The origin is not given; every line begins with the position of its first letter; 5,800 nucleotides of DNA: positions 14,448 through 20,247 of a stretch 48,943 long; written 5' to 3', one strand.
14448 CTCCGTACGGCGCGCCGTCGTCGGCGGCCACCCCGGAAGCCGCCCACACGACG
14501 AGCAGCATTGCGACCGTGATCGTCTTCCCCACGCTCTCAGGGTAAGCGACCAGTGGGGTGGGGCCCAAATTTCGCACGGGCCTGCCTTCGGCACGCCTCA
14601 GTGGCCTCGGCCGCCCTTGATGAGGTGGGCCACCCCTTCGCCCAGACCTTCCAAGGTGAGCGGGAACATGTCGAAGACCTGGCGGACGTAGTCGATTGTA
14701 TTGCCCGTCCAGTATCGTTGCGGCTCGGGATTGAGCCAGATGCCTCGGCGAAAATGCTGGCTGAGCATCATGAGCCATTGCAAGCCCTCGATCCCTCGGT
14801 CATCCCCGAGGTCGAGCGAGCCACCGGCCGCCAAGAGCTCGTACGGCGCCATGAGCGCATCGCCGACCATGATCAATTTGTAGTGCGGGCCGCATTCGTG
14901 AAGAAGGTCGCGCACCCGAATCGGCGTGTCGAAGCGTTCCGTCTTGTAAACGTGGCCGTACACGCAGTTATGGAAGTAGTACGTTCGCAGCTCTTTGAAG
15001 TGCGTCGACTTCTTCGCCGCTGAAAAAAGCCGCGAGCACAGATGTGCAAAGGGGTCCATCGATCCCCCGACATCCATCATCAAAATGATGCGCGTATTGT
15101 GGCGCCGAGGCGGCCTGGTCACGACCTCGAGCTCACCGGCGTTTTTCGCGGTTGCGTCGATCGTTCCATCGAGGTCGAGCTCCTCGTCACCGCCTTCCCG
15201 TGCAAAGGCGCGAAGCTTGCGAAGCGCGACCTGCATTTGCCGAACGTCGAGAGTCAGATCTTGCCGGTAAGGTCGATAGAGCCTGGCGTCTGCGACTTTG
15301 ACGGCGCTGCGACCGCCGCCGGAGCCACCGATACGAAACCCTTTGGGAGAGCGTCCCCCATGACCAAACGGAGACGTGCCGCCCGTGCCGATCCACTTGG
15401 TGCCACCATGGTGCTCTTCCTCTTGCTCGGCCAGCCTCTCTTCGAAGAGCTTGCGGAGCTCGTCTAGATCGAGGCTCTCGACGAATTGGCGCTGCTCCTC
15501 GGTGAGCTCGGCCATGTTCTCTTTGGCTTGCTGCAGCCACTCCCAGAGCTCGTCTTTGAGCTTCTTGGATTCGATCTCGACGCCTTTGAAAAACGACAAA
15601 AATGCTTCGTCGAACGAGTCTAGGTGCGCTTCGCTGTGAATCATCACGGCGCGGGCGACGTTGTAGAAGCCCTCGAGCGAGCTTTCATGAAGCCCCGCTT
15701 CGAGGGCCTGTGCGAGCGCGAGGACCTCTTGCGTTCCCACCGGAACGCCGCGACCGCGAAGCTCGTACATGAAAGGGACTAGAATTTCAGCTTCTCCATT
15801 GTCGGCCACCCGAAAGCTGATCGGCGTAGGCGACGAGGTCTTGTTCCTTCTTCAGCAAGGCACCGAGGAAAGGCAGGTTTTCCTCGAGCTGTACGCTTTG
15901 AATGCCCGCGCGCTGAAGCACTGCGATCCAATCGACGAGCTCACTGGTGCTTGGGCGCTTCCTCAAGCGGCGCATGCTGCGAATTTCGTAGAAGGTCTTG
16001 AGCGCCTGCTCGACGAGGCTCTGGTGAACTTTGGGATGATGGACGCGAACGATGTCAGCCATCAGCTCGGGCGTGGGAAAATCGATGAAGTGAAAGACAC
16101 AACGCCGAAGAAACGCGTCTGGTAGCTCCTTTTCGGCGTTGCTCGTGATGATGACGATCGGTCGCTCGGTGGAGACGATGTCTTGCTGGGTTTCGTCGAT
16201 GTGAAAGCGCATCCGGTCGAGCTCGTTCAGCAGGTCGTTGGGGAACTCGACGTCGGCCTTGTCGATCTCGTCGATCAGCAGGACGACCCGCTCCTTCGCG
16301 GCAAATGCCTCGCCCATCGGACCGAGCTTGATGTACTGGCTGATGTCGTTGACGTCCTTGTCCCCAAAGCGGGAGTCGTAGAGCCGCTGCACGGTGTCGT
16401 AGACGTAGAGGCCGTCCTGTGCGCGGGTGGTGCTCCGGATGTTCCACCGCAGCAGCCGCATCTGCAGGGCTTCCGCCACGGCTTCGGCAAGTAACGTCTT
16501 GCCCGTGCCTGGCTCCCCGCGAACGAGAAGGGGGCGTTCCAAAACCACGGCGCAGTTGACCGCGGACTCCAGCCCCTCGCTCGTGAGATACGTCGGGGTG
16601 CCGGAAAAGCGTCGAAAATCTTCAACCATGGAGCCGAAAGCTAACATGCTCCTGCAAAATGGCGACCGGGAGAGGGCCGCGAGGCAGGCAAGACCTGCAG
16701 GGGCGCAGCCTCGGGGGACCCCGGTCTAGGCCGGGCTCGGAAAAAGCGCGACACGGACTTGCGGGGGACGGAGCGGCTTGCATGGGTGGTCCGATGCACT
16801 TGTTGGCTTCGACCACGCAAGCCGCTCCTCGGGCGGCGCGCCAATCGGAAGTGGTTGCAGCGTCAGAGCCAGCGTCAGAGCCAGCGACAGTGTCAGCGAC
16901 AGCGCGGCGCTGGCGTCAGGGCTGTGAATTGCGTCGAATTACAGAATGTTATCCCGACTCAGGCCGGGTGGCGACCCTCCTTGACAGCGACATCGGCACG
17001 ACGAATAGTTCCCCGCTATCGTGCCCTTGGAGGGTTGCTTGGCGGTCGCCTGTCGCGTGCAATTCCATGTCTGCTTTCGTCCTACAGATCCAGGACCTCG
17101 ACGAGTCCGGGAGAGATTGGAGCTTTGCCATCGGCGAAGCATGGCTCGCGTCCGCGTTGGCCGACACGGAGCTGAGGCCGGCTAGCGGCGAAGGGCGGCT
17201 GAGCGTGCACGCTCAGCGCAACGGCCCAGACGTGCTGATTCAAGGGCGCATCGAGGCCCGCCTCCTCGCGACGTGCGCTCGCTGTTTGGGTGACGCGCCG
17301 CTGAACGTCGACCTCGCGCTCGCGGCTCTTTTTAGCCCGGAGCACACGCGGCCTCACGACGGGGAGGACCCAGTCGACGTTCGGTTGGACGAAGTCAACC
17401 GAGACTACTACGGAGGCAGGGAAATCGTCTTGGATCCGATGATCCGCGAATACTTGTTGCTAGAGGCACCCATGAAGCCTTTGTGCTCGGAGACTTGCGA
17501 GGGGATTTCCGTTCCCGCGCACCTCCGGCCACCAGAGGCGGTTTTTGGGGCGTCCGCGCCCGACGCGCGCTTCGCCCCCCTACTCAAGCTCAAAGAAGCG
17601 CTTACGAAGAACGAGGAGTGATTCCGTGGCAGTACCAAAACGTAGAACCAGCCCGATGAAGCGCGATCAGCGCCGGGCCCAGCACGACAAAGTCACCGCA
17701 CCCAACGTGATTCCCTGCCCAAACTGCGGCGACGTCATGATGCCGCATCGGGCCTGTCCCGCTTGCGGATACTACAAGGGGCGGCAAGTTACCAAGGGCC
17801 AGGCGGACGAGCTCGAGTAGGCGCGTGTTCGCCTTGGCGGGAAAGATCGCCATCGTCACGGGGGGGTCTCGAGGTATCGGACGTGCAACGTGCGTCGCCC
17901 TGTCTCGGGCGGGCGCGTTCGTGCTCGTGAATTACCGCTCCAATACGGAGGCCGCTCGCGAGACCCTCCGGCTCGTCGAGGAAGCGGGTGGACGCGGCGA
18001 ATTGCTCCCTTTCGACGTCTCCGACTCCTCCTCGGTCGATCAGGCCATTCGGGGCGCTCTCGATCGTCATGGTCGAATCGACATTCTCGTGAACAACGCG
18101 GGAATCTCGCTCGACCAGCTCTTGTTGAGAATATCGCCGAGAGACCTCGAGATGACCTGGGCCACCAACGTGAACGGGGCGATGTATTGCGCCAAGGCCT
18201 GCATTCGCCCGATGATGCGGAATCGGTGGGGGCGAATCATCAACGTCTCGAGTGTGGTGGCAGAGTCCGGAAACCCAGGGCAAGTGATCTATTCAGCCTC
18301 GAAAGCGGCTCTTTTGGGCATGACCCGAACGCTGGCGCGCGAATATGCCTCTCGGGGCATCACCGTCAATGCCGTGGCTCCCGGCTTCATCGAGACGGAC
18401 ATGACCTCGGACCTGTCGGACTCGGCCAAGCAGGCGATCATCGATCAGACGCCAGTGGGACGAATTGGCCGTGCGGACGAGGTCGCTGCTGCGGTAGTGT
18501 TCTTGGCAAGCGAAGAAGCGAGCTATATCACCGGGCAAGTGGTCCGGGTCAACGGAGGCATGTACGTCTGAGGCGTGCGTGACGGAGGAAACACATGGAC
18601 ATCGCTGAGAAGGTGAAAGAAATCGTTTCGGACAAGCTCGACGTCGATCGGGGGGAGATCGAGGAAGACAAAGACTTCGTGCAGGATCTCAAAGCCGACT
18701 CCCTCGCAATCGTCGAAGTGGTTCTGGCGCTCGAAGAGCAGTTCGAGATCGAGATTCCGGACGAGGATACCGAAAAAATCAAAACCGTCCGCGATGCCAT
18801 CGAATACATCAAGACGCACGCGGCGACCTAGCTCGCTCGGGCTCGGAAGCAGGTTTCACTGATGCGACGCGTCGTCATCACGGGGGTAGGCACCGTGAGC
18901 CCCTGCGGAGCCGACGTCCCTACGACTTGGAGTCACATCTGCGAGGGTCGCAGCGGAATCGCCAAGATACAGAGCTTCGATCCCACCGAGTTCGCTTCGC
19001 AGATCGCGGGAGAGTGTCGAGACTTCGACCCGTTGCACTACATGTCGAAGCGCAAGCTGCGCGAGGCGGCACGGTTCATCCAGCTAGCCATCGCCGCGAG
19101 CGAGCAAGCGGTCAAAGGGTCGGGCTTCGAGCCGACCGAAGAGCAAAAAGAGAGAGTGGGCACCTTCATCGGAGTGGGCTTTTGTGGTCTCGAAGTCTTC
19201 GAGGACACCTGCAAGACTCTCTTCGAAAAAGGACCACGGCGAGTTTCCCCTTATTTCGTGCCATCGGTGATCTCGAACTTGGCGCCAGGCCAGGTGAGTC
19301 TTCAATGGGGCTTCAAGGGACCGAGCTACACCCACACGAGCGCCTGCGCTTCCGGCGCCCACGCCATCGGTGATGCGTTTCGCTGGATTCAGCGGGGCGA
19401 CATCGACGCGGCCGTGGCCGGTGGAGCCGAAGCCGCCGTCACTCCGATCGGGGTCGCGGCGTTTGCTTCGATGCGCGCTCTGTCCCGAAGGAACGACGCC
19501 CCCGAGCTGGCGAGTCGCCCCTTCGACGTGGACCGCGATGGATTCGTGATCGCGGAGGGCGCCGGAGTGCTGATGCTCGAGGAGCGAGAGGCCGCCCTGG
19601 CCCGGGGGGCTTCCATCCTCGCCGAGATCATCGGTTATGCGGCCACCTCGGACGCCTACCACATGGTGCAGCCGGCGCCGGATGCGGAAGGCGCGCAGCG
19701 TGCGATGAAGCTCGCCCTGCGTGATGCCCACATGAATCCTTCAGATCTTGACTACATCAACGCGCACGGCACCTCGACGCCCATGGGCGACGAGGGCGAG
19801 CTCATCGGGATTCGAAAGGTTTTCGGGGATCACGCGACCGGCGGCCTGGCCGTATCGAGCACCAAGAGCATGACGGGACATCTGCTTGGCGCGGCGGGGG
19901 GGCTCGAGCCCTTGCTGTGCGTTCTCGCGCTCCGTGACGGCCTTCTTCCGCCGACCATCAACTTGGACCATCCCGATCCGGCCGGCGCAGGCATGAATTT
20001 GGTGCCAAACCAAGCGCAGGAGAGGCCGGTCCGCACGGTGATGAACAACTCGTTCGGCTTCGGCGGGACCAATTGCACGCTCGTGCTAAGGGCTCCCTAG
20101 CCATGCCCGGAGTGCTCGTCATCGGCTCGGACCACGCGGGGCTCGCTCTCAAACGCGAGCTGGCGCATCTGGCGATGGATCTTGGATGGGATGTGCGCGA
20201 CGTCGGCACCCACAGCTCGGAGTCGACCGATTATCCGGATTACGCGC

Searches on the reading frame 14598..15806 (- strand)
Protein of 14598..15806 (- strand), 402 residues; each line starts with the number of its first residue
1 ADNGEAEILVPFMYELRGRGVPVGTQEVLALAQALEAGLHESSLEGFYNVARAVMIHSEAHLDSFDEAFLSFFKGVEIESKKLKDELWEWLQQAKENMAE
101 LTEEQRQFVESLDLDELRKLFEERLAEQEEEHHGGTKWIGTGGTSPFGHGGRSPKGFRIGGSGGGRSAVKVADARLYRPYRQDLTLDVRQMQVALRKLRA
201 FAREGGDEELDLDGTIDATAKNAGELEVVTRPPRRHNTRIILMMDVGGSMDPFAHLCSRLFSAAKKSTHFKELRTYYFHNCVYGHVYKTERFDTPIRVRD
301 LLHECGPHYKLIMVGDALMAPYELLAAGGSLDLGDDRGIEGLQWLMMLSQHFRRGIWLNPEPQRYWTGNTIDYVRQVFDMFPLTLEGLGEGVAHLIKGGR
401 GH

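Call 35: search_protein_families(library=pfam, proteins=[window:14598-15806:-], max_evalue=0.001)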
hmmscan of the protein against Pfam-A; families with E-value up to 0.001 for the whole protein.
window:14598-15806:- (402 aa): 1 family
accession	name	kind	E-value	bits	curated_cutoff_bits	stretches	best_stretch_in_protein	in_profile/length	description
PF05762.20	VWA_CoxE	-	3.9e-11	43.2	26.4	1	187-280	4-98/222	VWA domain containing CoxE-like protein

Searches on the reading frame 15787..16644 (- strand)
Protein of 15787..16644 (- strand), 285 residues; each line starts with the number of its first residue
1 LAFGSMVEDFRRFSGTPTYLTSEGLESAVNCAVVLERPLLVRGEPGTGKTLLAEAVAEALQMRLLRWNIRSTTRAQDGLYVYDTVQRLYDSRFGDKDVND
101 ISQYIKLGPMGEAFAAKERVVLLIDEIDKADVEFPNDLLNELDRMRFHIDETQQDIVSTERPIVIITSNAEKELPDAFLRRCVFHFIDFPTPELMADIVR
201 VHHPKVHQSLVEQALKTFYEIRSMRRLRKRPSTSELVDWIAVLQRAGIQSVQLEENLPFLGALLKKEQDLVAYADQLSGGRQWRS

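Call 35: search_protein_families(library=pfam, proteins=[window:15787-16644:-], max_evalue=0.001)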
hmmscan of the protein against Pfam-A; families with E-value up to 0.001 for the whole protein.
window:15787-16644:- (285 aa): 9 families
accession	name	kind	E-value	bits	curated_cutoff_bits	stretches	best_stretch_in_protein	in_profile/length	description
PF00004.35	AAA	-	2.6e-13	51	21.2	1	40-185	2-126/131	ATPase family associated with various cellular activities (AAA)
PF07724.20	AAA_2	-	1e-10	42.3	27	1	40-177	7-132/166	AAA domain (Cdc48 subfamily)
PF07728.20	AAA_5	-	1.1e-10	42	22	1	39-182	2-139/139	AAA domain (dynein-related subfamily)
PF13401.12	AAA_22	-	1.6e-07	32.1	27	1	37-148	6-109/130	AAA domain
PF13191.12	AAA_16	-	3.5e-06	28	32.6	0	37-63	25-51/167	AAA ATPase domain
PF00158.32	Sigma54_activat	-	0.00018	21.7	20.2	0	32-59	18-45/168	Sigma-54 interaction domain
PF07726.17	AAA_3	-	0.00019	21.7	27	0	39-169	2-111/131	ATPase family associated with various cellular activities (AAA)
PF05729.18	NACHT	-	0.00028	21.2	26.7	0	37-61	1-25/167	NACHT domain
PF13245.12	AAA_19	-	0.00057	20.5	25.1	0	33-144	8-116/134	AAA domain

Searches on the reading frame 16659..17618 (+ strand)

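Call 35: search_protein_families(library=pfam, proteins=[window:16659-17618:+], max_evalue=0.001)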
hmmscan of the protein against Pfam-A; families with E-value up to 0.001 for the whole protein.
window:16659-17618:+ (320 aa): 1 family
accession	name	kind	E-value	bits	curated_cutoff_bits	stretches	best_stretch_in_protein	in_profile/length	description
PF02620.22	YceD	-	1.3e-17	64.4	33.2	1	195-312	2-119/119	Large ribosomal RNA subunit accumulation protein YceD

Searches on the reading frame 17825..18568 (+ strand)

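Call 35: search_protein_families(library=pfam, proteins=[window:17825-18568:+], max_evalue=0.001)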
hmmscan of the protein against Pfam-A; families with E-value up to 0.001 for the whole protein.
window:17825-18568:+ (248 aa): 5 families
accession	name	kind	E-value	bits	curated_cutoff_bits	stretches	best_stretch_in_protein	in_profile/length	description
PF13561.12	adh_short_C2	-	1.6e-67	228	27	1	16-246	6-235/236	Enoyl-(Acyl carrier protein) reductase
PF00106.31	adh_short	-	2.2e-59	200.7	26.6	1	7-199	1-192/195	short chain dehydrogenase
PF08659.16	KR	-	1.5e-15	58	22.6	1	10-172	4-165/180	KR domain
PF01370.27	Epimerase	-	3.3e-07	30.4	20.9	1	10-182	2-168/240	NAD dependent epimerase/dehydratase family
PF23441.1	SDR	-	5.5e-07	29.7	27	1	64-247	69-256/258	SDR-like rossmann domain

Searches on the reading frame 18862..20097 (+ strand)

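Call 14: search_protein_families(library=pfam, proteins=[window:18862-20097:+], max_evalue=0.001)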
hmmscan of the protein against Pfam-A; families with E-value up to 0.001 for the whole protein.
window:18862-20097:+ (412 aa): 3 families
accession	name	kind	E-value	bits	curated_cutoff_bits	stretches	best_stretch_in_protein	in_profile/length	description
PF00109.32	ketoacyl-synt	-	1.4e-57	195.6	20.8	1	1-245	1-252/252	Beta-ketoacyl synthase, N-terminal domain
PF02801.28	Ketoacyl-synt_C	-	2.8e-39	134.2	20.8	1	253-368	1-118/119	Beta-ketoacyl synthase, C-terminal domain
PF00108.29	Thiolase_N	-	9.6e-05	22.3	26.4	1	146-191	67-114/260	Thiolase, N-terminal domain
